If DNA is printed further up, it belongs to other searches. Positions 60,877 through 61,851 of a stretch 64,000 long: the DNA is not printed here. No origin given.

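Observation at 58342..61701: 1119-aa signal-less protein combining an N-terminal RNxxAH (HEPN-like) helix with a C-terminal discoidin domain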

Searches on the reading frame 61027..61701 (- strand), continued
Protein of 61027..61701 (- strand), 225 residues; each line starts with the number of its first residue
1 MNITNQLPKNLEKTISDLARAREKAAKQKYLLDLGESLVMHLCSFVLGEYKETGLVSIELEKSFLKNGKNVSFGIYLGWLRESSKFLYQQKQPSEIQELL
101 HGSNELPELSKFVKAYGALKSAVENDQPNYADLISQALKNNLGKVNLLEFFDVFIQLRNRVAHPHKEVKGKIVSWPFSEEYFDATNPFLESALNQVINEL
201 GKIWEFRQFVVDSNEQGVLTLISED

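Call 71: fold_search(model_id=the predicted structure, library=viral)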
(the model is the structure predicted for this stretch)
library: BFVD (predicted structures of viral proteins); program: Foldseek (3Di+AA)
matches with E <= 10: 263; with E <= 0.001: 0
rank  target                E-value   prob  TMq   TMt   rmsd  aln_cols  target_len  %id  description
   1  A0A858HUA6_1          3.1e-01  0.11  0.13  0.07  21.2       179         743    8  Replicase polyprotein 1ab (Fragment) [Coronaviridae sp.]
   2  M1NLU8                4.9e-01  0.13  0.17  0.14  15.0       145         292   13  Repeat protein [Moumouvirus goulette]
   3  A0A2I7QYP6            6.5e-01  0.15  0.18  0.27  12.3       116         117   11  (no name in the UniProt tables at hand)
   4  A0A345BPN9            7.2e-01  0.06  0.13  0.18  19.0       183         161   15  (no name in the UniProt tables at hand)
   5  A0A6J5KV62            7.2e-01  0.04  0.13  0.09  26.1       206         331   12  Uncharacterized protein [uncultured Caudovirales phage]
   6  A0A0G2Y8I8            8.9e-01  0.07  0.18  0.12  16.3       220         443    9  arginine--tRNA ligase [Acanthamoeba polyphaga mimivirus]
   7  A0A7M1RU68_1          9.4e-01  0.05  0.15  0.04  20.1       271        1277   14  NTF2 domain-containing protein [uncultured phage cr272_1]
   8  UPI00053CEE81         9.4e-01  0.03  0.12  0.17  21.9       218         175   16  (no name look-up for this kind of identifier)
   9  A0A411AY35            9.4e-01  0.02  0.11  0.09  20.0       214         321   15  (no name in the UniProt tables at hand)
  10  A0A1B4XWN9            9.9e-01  0.08  0.21  0.21  12.2       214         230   10  Uncharacterized protein [Tenacibaculum phage pT24]
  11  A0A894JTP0            9.9e-01  0.06  0.18  0.13  21.4       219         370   12  (no name in the UniProt tables at hand)
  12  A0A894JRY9            1.0e+00  0.09  0.21  0.15  16.1       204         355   14  (no name in the UniProt tables at hand)
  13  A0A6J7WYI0            1.1e+00  0.09  0.16  0.08  14.8       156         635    9  Uncharacterized protein [uncultured Caudovirales phage]
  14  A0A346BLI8            1.1e+00  0.06  0.16  0.06  17.5       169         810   15  RNA-directed RNA polymerase (Fragment) [Rotavirus F]
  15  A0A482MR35            1.2e+00  0.08  0.18  0.18  14.5       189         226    8  Uncharacterized protein [Escherichia phage vB_EcoP_WFI101126]
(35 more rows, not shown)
